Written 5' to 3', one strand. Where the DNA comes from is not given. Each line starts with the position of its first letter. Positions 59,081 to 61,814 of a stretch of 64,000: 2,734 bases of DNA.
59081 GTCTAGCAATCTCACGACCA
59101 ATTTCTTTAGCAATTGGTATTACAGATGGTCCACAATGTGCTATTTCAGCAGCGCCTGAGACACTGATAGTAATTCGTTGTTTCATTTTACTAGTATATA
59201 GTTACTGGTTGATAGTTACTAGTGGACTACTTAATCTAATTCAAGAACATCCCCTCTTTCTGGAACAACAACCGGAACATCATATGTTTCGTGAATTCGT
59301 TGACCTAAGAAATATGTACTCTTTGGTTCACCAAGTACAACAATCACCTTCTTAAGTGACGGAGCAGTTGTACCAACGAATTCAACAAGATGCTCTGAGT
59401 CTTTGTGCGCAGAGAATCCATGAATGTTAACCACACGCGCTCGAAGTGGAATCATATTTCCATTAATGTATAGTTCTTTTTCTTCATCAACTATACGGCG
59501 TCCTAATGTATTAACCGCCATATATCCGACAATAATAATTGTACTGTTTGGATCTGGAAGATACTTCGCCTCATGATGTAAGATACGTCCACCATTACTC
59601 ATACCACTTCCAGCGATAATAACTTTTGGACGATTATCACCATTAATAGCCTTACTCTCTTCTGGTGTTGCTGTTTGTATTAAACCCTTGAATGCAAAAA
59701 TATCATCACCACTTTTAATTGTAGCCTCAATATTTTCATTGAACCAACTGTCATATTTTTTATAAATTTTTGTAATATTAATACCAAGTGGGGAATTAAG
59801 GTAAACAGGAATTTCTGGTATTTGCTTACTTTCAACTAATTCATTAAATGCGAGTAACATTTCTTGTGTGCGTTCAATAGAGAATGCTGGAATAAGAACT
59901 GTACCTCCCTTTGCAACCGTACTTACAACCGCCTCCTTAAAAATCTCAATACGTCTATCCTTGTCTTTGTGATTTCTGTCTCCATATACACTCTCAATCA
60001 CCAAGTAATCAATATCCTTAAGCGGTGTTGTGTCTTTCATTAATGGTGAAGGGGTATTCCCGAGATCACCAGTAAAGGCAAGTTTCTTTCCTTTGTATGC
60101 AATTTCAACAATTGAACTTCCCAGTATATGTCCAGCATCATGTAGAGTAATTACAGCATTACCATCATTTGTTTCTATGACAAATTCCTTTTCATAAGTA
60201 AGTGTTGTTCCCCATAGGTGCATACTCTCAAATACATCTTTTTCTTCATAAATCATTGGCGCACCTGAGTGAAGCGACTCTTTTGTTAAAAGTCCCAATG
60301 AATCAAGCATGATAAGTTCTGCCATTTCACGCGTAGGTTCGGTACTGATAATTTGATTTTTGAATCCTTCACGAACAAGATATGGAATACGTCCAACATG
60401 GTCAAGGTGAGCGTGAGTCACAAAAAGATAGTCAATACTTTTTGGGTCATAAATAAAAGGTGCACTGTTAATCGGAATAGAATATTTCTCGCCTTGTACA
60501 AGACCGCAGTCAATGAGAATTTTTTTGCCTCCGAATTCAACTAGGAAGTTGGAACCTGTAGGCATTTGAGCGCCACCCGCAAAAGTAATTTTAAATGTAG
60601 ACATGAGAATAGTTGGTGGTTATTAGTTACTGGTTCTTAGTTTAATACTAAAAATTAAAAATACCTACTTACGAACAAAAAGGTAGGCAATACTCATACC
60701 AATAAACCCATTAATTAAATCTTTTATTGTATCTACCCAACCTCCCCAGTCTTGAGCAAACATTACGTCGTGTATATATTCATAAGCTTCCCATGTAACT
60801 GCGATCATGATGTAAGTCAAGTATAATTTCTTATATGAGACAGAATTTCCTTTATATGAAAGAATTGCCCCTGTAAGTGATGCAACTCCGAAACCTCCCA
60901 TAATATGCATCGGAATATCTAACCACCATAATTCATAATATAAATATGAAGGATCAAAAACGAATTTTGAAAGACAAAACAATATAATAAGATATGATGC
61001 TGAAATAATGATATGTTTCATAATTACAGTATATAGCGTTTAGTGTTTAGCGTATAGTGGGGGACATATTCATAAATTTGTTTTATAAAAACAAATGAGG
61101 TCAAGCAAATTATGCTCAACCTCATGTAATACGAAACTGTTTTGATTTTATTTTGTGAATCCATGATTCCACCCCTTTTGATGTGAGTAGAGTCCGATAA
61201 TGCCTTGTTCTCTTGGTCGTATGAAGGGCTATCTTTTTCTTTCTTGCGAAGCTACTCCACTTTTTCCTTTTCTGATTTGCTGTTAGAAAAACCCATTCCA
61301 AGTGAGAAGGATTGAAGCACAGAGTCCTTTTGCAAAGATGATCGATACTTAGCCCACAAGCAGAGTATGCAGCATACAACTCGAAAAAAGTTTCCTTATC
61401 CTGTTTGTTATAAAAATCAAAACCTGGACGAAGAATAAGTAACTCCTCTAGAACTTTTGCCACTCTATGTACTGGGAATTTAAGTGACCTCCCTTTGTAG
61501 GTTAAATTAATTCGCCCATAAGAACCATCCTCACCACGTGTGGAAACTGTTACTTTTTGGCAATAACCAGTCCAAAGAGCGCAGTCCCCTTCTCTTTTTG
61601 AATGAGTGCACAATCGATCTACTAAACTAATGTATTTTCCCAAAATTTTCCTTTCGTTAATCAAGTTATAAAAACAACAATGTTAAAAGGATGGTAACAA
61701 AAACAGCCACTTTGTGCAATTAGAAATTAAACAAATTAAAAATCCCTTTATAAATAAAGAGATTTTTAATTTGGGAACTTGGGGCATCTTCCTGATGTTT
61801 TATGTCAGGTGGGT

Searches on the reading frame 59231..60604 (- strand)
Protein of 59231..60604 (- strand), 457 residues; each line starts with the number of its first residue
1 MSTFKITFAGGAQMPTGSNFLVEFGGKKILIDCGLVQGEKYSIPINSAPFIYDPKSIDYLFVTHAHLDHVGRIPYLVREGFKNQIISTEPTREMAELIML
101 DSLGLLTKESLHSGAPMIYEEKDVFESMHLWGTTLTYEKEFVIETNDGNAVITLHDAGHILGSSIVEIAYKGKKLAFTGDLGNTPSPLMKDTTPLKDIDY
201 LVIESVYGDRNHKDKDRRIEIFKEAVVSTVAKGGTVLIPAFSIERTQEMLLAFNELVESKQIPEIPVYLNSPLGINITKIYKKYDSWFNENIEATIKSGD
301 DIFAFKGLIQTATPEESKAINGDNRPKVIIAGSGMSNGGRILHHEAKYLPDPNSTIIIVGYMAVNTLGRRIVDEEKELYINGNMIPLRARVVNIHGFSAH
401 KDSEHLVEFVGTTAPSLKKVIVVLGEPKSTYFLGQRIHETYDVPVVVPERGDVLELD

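Call 12: search_protein_families(library=pfam, proteins=[window:59231-60604:-], max_evalue=0.01)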
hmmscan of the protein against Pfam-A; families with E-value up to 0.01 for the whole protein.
window:59231-60604:- (457 aa): 5 families
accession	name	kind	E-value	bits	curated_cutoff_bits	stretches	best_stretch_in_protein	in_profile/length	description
PF10996.14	Beta-Casp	-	6.8e-36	123.9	27.7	1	246-371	1-120/120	Beta-Casp domain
PF00753.33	Lactamase_B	-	1.3e-15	58.3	22.7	1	18-192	7-161/196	Metallo-beta-lactamase superfamily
PF16661.11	Lactamase_B_6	-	4.6e-11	42.9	27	1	21-175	1-156/193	Metallo-beta-lactamase superfamily domain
PF07521.17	RMMBL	-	7.3e-11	42.3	21.6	1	385-448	2-63/63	Zn-dependent metallo-hydrolase RNA specificity domain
PF12706.13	Lactamase_B_2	-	2e-07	31.3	27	1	28-211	2-171/200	Beta-lactamase superfamily domain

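Call 103: search_protein_families(library=ncbifam, proteins=[window:59231-60604:-], max_evalue=0.001)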
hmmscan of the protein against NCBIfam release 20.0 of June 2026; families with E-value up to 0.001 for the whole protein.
window:59231-60604:- (457 aa): 13 families
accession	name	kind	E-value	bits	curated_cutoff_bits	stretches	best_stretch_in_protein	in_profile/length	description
NF045584.1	cas14_MBL_CASP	equivalog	1.2e-121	407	800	1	5-451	2-435/612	type VII CRISPR-associated protein Cas14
TIGR03675.1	arCOG00543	equivalog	7.9e-89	298.6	580.2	1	4-455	175-629/631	beta-CASP ribonuclease aCPSF1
TIGR04122.1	Xnuc_lig_assoc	equivalog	1.6e-12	46.9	325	1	144-259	72-188/326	ligase-associated DNA damage response exonuclease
TIGR02651.1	RNase_Z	equivalog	1.8e-08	33.8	292.95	1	7-77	3-72/302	ribonuclease Z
NF000801.0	PRK00055.1-3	equivalog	1.8e-08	33.8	252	1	7-76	5-73/307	ribonuclease Z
NF002558.0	PRK02126.1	subfamily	5e-07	29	315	0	24-82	25-73/345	ribonuclease Z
NF041257.1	GntH_guanitoxin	equivalog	9.1e-07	28.1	333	1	6-79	15-90/374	guanitoxin biosynthesis MBL fold metallo-hydrolase GntH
NF047419.1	RNase_J1_RnjA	exception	1.4e-05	24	820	1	19-79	16-82/549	ribonuclease J1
NF001911.0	PRK00685.1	equivalog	7.6e-05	22.3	144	1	18-79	9-63/228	metal-dependent hydrolase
NF002553.0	PRK02113.1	equivalog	0.00028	20.4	386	0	19-215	37-200/252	MBL fold metallo-hydrolase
NF033105.1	bla_subclass_B3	equivalog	0.00039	19.8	240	1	19-79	25-84/257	subclass B3 metallo-beta-lactamase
NF041809.1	Avs1a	equivalog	0.0004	19.2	420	0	16-77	6-68/387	AVAST type 1 anti-phage system MBL fold metallo-hydrolase Avs1a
NF040470.1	blaEAM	exception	0.00098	18.2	660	0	25-87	89-149/318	EAM family subclass B3 metallo-beta-lactamase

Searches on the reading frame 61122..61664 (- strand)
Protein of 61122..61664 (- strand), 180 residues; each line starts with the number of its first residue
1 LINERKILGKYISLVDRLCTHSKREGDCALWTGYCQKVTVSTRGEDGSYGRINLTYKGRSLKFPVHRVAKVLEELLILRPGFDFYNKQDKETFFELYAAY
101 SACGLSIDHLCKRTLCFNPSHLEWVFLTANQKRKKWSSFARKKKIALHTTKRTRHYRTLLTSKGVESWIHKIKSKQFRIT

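Call 12: search_protein_families(library=pfam, proteins=[window:61122-61664:-], max_evalue=0.01)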
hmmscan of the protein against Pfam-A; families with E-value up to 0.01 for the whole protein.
window:61122-61664:- (180 aa): 2 families
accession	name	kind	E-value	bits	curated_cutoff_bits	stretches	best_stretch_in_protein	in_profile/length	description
PF05551.17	zf-His_Me_endon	-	1.2e-05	25.9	27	1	104-137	64-97/131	Zinc-binding loop region of homing endonuclease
PF13392.12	HNH_3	-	0.0031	17.5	24.8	1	104-125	18-39/46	HNH endonuclease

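Call 22: find_homologous_proteins(query=window:61122-61664:-)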
Query window:61122-61664:- (180 aa): 24 proteins with E <= 0.001 among 78 candidates.
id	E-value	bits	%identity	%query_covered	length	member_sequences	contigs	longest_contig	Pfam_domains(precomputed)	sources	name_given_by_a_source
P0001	5.0e-114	396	99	96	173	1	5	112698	PF05551.18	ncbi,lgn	-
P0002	5.5e-86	305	75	96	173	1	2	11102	PF05551.18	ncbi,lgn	-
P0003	7.3e-85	301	73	96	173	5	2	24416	PF05551.18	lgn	-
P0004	2.9e-81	289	72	96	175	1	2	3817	-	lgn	-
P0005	3.2e-79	283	72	96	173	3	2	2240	-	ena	-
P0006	2.1e-65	238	62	96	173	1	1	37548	-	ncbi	-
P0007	2.9e-63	231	59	96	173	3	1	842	-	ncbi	-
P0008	1.4e-61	225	57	96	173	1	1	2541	PF05551.18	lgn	-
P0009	2.4e-60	221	56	94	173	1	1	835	PF05551.18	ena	-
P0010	2.6e-57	211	56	96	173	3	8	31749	-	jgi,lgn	jgi:hypothetical protein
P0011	2.0e-56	209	57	92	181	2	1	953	PF13392.13,PF05551.18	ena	-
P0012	3.4e-56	208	53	96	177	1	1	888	PF13392.13,PF05551.18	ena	-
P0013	1.6e-51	193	52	95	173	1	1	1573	-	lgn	-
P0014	1.8e-51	192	53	95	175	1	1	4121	PF05551.18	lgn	-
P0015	6.5e-50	187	54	95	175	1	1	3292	PF05551.18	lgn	-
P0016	9.4e-50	187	52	95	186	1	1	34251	PF13392.13,PF05551.18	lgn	-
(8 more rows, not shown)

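Call 23: find_encoding_contigs(protein=P0001, flank=10000, max_places=6)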
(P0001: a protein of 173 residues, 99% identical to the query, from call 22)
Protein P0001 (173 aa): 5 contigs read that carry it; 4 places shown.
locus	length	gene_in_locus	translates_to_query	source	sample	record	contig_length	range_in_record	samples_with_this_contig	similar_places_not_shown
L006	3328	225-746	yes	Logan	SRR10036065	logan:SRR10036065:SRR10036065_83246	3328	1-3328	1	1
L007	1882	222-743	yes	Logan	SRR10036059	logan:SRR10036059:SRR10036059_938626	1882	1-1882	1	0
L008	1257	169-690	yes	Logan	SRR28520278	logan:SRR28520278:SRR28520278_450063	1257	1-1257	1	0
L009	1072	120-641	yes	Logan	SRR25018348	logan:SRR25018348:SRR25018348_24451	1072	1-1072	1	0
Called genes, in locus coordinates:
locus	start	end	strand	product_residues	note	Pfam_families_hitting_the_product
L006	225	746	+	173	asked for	PF05551:zf-His_Me_endon (faint)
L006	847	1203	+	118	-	PF09997:DUF2238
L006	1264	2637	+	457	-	PF00753:Lactamase_B, PF23023:Anti-Pycsar_Apyc1, PF12706:Lactamase_B_2 (weak), PF16661:Lactamase_B_6, PF10996:Beta-Casp, PF07521:RMMBL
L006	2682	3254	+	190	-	PF18306:LDcluster4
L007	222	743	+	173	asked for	PF05551:zf-His_Me_endon (faint)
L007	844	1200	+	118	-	PF09997:DUF2238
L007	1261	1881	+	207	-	?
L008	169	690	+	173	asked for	PF05551:zf-His_Me_endon (faint)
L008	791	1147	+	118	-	PF09997:DUF2238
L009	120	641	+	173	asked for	PF05551:zf-His_Me_endon (faint)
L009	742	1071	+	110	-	?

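Call 24: find_encoding_contigs(protein=P0002, flank=6000, max_places=4)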
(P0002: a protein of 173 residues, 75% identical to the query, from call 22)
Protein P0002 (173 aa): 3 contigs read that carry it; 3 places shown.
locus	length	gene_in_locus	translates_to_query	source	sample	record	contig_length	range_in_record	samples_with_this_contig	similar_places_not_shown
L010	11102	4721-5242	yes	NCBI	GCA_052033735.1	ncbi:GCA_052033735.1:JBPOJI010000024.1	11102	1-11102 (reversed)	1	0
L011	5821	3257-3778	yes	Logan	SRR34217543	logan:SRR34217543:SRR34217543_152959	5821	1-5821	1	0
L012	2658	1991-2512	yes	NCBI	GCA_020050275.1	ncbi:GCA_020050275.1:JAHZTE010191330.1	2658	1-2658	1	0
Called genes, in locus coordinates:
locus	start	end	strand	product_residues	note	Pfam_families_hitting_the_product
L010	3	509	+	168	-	PF01250:Ribosomal_S6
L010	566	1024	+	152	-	PF00436:SSB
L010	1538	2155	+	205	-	PF00334:NDK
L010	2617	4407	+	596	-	-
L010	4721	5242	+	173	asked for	PF05551:zf-His_Me_endon (weak)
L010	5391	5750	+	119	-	PF09997:DUF2238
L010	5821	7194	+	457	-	PF00753:Lactamase_B, PF23023:Anti-Pycsar_Apyc1 (weak), PF12706:Lactamase_B_2 (weak), PF16661:Lactamase_B_6, PF10996:Beta-Casp, PF07521:RMMBL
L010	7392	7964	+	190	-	PF18306:LDcluster4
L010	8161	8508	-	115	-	PF00453:Ribosomal_L20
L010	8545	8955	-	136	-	PF01632:Ribosomal_L35p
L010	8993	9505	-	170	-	PF05198:IF3_N, PF00707:IF3_C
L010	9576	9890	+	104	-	-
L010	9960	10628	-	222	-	-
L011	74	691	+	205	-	PF00334:NDK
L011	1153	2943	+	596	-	-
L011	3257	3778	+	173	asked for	PF05551:zf-His_Me_endon (weak)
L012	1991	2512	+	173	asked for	PF05551:zf-His_Me_endon (weak)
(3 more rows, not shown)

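Call 25: find_encoding_contigs(protein=P0003, flank=6000, max_places=4)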
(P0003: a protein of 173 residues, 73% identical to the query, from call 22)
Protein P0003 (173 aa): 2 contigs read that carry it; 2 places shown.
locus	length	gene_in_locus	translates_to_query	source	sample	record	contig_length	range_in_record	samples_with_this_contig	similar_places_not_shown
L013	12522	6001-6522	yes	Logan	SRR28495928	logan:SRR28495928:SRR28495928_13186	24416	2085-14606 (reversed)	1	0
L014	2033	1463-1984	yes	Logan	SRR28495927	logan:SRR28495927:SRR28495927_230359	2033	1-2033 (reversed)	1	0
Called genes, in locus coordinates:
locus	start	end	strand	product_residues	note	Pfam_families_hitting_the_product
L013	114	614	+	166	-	-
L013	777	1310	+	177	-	-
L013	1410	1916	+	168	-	PF01250:Ribosomal_S6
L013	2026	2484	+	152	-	PF00436:SSB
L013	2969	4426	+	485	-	-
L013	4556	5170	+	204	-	PF00334:NDK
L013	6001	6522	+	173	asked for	PF05551:zf-His_Me_endon (weak)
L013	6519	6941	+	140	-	PF09997:DUF2238 (weak)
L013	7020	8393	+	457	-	PF00753:Lactamase_B, PF23023:Anti-Pycsar_Apyc1 (weak), PF12706:Lactamase_B_2 (weak), PF16661:Lactamase_B_6, PF10996:Beta-Casp, PF07521:RMMBL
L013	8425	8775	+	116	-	PF05635:23S_rRNA_IVP, PF22296:bAvd (weak)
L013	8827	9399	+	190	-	PF18306:LDcluster4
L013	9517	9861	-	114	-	PF00453:Ribosomal_L20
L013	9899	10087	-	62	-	PF01632:Ribosomal_L35p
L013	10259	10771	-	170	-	PF05198:IF3_N, PF00707:IF3_C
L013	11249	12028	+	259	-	PF01734:Patatin (weak)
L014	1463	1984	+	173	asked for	PF05551:zf-His_Me_endon (weak)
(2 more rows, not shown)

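Call 30: find_encoding_contigs(protein=P0006, flank=5000, max_places=3)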
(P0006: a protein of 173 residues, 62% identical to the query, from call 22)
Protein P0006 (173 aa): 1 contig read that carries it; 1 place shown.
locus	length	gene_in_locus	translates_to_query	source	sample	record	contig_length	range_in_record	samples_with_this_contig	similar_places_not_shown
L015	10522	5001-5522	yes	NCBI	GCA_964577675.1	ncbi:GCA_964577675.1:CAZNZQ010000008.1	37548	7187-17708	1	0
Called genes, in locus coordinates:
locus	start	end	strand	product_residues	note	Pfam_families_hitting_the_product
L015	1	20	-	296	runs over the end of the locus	PF17773:UPF0176_N, PF00581:Rhodanese, PF12368:Rhodanese_C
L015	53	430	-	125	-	-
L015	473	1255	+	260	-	PF03437:BtpA (weak)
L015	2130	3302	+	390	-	-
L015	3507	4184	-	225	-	PF02796:HTH_7 (weak), PF13384:HTH_23 (weak), PF13518:HTH_28 (weak)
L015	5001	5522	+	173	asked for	-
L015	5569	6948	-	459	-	PF18884:TSP3_bac (weak)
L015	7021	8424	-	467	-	PF01425:Amidase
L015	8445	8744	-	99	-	PF02686:GatC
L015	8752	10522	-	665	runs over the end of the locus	PF22745:Nlig-Ia, PF01653:DNA_ligase_aden, PF03120:OB_DNA_ligase, PF03119:DNA_ligase_ZBD (weak), PF12826:HHH_2, PF14520:HHH_5 (weak), PF00633:HHH (weak), PF00533:BRCT, +1 more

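Call 31: find_encoding_contigs(protein=P0010, flank=5000, max_places=4)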
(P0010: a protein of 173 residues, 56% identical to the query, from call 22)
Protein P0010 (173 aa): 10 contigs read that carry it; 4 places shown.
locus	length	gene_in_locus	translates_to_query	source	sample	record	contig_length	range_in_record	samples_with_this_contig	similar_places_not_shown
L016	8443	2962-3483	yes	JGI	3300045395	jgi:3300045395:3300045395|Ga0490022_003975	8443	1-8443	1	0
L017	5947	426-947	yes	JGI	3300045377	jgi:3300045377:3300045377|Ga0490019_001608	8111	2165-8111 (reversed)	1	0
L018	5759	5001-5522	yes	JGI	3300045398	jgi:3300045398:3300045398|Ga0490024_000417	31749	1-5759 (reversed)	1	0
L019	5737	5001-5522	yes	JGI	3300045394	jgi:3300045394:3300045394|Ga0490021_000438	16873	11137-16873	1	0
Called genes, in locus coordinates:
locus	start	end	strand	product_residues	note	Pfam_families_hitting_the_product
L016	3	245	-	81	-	?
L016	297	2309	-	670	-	-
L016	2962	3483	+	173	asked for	-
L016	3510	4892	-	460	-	PF18884:TSP3_bac (faint)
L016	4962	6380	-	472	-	PF01425:Amidase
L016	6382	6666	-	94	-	PF02686:GatC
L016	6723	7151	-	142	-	-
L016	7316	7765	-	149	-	-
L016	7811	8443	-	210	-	?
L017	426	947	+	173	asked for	-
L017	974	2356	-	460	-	PF18884:TSP3_bac (faint)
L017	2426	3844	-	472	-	PF01425:Amidase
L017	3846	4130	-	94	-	PF02686:GatC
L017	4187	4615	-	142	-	-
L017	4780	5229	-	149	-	-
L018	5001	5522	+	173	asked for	-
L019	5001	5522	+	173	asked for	-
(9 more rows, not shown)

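Call 32: find_encoding_contigs(protein=P0016, flank=5000, max_places=3)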
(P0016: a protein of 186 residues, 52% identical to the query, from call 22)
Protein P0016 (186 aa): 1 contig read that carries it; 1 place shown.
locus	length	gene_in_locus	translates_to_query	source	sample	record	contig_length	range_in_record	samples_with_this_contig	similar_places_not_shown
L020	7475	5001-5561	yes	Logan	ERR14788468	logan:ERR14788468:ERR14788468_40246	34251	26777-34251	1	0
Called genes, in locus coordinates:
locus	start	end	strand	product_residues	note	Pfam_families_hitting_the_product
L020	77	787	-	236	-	PF25182:NonGDSL (weak), PF00657:Lipase_GDSL, PF13472:Lipase_GDSL_2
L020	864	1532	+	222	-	PF00005:ABC_tran, PF02463:SMC_N (weak), PF13304:AAA_21 (faint)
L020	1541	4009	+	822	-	PF12704:MacB_PCD, PF02687:FtsX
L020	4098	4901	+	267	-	PF00119:ATP-synt_A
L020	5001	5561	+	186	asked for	PF05551:zf-His_Me_endon (weak), PF13392:HNH_3 (weak)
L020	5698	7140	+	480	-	PF02874:ATP-synt_ab_N, PF00006:ATP-synt_ab, PF22919:ATP-synt_VA_C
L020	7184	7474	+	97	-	?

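Call 36: find_encoding_contigs(protein=P0004, flank=5000, max_places=3)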
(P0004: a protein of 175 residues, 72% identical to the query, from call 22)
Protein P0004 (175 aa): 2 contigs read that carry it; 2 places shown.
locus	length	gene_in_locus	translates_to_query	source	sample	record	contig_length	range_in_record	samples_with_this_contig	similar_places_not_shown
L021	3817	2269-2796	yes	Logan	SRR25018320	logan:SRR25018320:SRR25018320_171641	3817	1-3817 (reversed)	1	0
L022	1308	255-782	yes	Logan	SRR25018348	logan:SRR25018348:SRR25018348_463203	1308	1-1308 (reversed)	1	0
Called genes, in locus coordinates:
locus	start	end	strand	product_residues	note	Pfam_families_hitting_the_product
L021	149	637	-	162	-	-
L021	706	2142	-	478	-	PF00875:DNA_photolyase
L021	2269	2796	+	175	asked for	-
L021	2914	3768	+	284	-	-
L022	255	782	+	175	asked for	-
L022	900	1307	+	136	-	?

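Call 37: find_encoding_contigs(protein=P0005, flank=5000, max_places=3)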
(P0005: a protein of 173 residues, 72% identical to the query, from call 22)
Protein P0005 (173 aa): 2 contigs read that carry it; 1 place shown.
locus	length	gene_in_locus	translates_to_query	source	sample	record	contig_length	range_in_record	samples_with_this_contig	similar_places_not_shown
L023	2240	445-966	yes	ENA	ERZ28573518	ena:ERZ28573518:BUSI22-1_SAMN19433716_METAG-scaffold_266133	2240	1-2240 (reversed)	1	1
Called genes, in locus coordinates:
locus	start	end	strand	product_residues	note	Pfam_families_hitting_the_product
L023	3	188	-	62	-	?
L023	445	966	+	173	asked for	-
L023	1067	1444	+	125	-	PF09997:DUF2238 (weak)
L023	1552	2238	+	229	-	?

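Call 96: search_protein_families(library=pfam, proteins=[L010:2617-4407:+], max_evalue=0.01)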
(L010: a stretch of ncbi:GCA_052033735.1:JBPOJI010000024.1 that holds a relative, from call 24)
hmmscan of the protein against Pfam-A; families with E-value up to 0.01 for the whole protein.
L010:2617-4407:+ (596 aa): 0 families

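Call 103: search_protein_families(library=ncbifam, proteins=[window:61122-61664:-], max_evalue=0.001)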
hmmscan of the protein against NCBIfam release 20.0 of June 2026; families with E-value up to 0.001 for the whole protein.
window:61122-61664:- (180 aa): 0 families
